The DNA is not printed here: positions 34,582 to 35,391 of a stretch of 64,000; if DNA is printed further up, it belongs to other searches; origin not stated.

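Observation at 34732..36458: ATGA-coupled ABC-type ATPase + PIN-like protein in a low-GC insert next to dnaG: candidate two-gene defence/abortive-infection module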

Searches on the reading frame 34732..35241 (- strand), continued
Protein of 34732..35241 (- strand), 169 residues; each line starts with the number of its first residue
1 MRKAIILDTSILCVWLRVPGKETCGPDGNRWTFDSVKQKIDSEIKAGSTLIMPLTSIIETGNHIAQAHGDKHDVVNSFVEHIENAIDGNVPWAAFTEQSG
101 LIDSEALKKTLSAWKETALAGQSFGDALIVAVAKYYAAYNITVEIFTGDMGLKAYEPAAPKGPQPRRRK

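Call 55: search_dna_similar(query=window:34735-35241:-, collection=phages, mode=protein, max_rows=15)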
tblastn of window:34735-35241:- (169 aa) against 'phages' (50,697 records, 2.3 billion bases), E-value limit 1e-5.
No match.

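Call 56: search_protein_families(library=padloc, proteins=[L059:994-4488:+, L059:4519-8547:+, L059:10571-13126:+, L059:13153-14397:+, L059:14394-15023:+, L029:5239-8694:+, L029:10522-13932:+, L036:6463-9987:+, L032:2497-5889:+, L063:2477-5956:+], max_evalue=1e-10)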
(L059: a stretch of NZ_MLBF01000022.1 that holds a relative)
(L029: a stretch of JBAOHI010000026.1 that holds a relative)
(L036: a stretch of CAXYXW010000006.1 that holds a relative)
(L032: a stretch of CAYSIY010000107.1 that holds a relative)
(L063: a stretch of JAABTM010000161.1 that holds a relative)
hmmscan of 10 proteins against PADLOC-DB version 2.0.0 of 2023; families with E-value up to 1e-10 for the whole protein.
L059:994-4488:+ (1165 aa): 28 families (the best 25 are shown)
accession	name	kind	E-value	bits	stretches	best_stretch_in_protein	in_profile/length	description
PDLC02521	PglX|PglXI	-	0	1566.7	1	1-1164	1-1170/1174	PglX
PDLC03600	REase_MTase_IIG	-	0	1404.9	1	1-1164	1-1194/1205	Type IIG restriction enzyme-methyltransferase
PDLC02641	DrmMI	-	0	1079.8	1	1-1164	1-1160/1161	DrmMI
PDLC02516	PglX|PglXI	-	3.7e-198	657.9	1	609-1163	13-583/593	PglX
PDLC02525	PglX|PglXI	-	4.9e-188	624.6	1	1-600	1-577/607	PglX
PDLC02524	PglX|PglXI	-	2.5e-183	609.4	1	194-870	4-685/722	PglX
PDLC02517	PglX|PglXI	-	1.7e-176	586.7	1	472-1160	4-689/707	PglX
PDLC02522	PglX|PglXI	-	2.9e-160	533.4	2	300-879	420-991/1218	PglX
PDLC02527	PglX|PglXI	-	5.2e-93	310.7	2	478-1159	552-1234/1332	PglX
PDLC02523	PglX|PglXI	-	2.5e-86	288.6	4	471-831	550-912/1428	PglX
PDLC02518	PglX|PglXI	-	2.9e-75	251.9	2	70-836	79-865/1412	PglX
PDLC02519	PglX|PglXI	-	6.7e-74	247.3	2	473-914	473-921/1241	PglX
PDLC02531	PglX|PglXI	-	4e-71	238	2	967-1164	155-351/359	PglX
PDLC02528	PglX|PglXI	-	1e-66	223.5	1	159-696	136-680/1125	PglX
PDLC02539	PglX|PglXI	-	2.6e-39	133.1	1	525-911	3-392/706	PglX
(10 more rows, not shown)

L059:4519-8547:+ (1343 aa): 4 families
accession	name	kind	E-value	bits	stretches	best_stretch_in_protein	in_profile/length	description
PDLC03924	MkoC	-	2.2e-151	504.3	1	132-1338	68-1129/1136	-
PDLC03920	MkoA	-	8.2e-42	141.6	1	864-1128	795-1099/1112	-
PDLC03921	MkoA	-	3.1e-19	66.2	1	1010-1130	1466-1590/1607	-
PDLC03922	MkoB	-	1.8e-12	45.3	1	1180-1336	306-437/610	-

L059:10571-13126:+ (852 aa): 10 families
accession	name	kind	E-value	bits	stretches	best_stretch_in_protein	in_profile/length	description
PDLC02564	PglZ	-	0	1037.9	1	1-852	1-855/855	PglZ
PDLC02547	PglZ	-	4e-206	685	1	4-851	4-855/855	PglZ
PDLC02563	PglZ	-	3.3e-152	506.6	1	24-829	21-815/831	PglZ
PDLC02557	PglZ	-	2.5e-82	275.4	1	22-850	12-833/834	PglZ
PDLC02553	PglZ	-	1.5e-57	193.4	1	403-836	422-855/868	PglZ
PDLC02551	PglZ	-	7.8e-49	164.5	1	22-725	18-731/856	PglZ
PDLC02561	PglZ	-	1.6e-30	103.9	1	232-772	231-767/840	PglZ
PDLC02559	PglZ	-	5.1e-27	92.4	1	266-754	281-765/860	PglZ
PDLC02548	PglZ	-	6.1e-27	92.4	1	242-739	259-758/961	PglZ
PDLC02566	PglZ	-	5.4e-16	56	0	370-632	363-599/774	PglZ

L059:13153-14397:+ (415 aa): 35 families (the best 25 are shown)
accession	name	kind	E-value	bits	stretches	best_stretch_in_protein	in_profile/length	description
PDLC04177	HEC-01A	-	8.6e-182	602.5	1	27-415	3-393/393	-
PDLC04175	HEC-01A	-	3e-57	192.3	1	27-413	4-361/363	-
PDLC04178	HEC-01A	-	3.5e-44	149.4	1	26-410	6-380/399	-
PDLC04182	HEC-01A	-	2e-37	127.2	1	27-409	13-399/406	-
PDLC04183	HEC-01A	-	4.7e-37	126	1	26-413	3-401/402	-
PDLC04176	HEC-01A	-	2e-35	120.8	1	49-410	22-365/371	-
PDLC04391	PDC-M07A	-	5.9e-33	112.4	1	29-410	2-401/412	-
PDLC04174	HEC-01A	-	6e-33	112.2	1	209-412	52-260/264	-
PDLC02980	AriA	-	2.5e-32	111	1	52-363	1-304/304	-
PDLC04184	HEC-01A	-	5.3e-30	102.8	1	167-371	180-400/464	-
PDLC04144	HEC-01B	-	5.3e-29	99.5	1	29-412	3-391/395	-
PDLC04389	PDC-M07A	-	2.1e-27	94.2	1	236-404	222-417/443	-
PDLC02335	AbiLi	-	1.2e-26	91.5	1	24-402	45-279/326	AbiLi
PDLC04393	PDC-M07A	-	1.8e-25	87.8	1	232-402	215-397/435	-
PDLC04180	HEC-01A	-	1.6e-24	84.8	1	297-389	253-348/382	-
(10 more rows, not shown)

L059:14394-15023:+ (210 aa): 4 families
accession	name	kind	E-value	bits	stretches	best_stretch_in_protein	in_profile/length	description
PDLC04201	HEC-01B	-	5.4e-81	269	1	9-208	3-198/202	-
PDLC04195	HEC-01B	-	1e-29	102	1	36-207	2-181/199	-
PDLC04199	HEC-01B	-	2.5e-25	87.4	1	50-204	2-166/203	-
PDLC04192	HEC-01B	-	6.4e-20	69.6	1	47-188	18-155/182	-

L029:5239-8694:+ (1152 aa): 19 families
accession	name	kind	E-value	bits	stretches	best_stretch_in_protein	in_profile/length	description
PDLC01075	C3a139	-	1.5e-48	163.8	1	131-891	95-766/948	HKD+Snf2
PDLC02623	DrmD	-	4.5e-35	118.7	1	728-899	508-669/1040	DrmD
PDLC02500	BrxHI|BrxHII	-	2.4e-27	93.9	1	707-913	435-634/933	BrxHI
PDLC02621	DrmD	-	3.1e-26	89.9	1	705-869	473-641/1040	DrmD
PDLC02193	PLD_Helicase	-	9e-22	75.1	1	724-900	663-844/905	-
PDLC02619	DrmD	-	1.8e-20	70.7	1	746-859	413-541/872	DrmD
PDLC02843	DpdE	-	2.2e-20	70.2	1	723-855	543-672/1091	DpdE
PDLC00659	HmaA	-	3.1e-19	66.3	1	727-855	486-614/1176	SNF2 helicase / DEAD-box helicase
PDLC02633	DrmD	-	1.8e-16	57.3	1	744-866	524-643/839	DrmD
PDLC02840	DpdE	-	2.2e-16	57.4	0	720-870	529-672/1091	DpdE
PDLC02504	BrxHI|BrxHII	-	2.8e-14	50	1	729-870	467-599/971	BrxHII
PDLC02572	DrmA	-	5.8e-13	45.7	0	727-866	494-636/1043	DrmA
PDLC03830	ZacC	-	2.3e-12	44.4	0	810-939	857-928/1019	-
PDLC02632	DrmD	-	2.3e-12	44.2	0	725-870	495-643/662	DrmD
PDLC02853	DpdE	-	8.3e-12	41.9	1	728-862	467-609/985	DpdE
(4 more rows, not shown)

L029:10522-13932:+ (1137 aa): 14 families
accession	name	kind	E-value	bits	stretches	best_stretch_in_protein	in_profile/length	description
PDLC03628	REase_MTase_IIG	-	5.1e-243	807.6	1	1-926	1-901/1100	Type IIG restriction enzyme-methyltransferase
PDLC03601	REase_MTase_IIG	-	3.2e-34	116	2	530-824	460-731/1110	Type IIG restriction enzyme-methyltransferase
PDLC03612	REase_MTase_IIG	-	8.4e-30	101.7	1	527-699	504-687/1247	Type IIG restriction enzyme-methyltransferase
PDLC03596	REase_MTase_IIG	-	1.9e-28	97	1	587-658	573-644/1148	Type IIG restriction enzyme-methyltransferase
PDLC03604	REase_MTase_IIG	-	1.3e-26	90.9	2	746-911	518-681/1011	Type IIG restriction enzyme-methyltransferase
PDLC02643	DrmMI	-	4.8e-23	79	1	532-713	603-776/1347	DrmMI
PDLC03609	REase_MTase_IIG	-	1.1e-16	57.9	0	745-824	538-614/1066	Type IIG restriction enzyme-methyltransferase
PDLC03629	REase_MTase_IIG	-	1.9e-16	57.1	0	528-677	433-554/1182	Type IIG restriction enzyme-methyltransferase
PDLC03335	MTase_II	-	5e-14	49.9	0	762-892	193-317/607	Type II methyltransferase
PDLC02646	DrmMI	-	8.5e-13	45.3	0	746-835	262-356/792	DrmMI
PDLC02638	DrmMI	-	5.4e-12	42.7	0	708-824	806-933/935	DrmMI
PDLC02644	DrmMI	-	8.8e-12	41.8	0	744-833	359-453/988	DrmMI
PDLC02529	PglX|PglXI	-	8.4e-11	38.3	0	582-685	248-346/1189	PglX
PDLC02526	PglX|PglXI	-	9.7e-11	38.8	0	462-627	217-371/640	PglX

L036:6463-9987:+ (1175 aa): 0 families

L032:2497-5889:+ (1131 aa): 6 families
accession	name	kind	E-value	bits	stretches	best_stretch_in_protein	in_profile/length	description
PDLC03040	REase_I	-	1.5e-153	511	2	346-1091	279-993/1029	Type I restriction enzyme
PDLC03044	REase_I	-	1.2e-81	273.1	3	355-615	272-552/1034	Type I restriction enzyme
PDLC03041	REase_I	-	7.4e-69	230.8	2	355-592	339-583/1099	Type I restriction enzyme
PDLC03048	REase_I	-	4.4e-49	165.4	3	355-523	272-446/976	Type I restriction enzyme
PDLC03046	REase_I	-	8.7e-20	68.3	1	721-776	674-729/1025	Type I restriction enzyme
PDLC03045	REase_I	-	3.9e-18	62.8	1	355-764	287-670/995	Type I restriction enzyme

L063:2477-5956:+ (1160 aa): 0 families

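Call 72: search_solved_structures(query=A2, max_evalue=10, show_alignments=2)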
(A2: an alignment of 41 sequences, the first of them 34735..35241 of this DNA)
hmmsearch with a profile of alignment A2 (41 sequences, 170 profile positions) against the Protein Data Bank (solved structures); distinct sequences matched with E-value up to 10: 0.
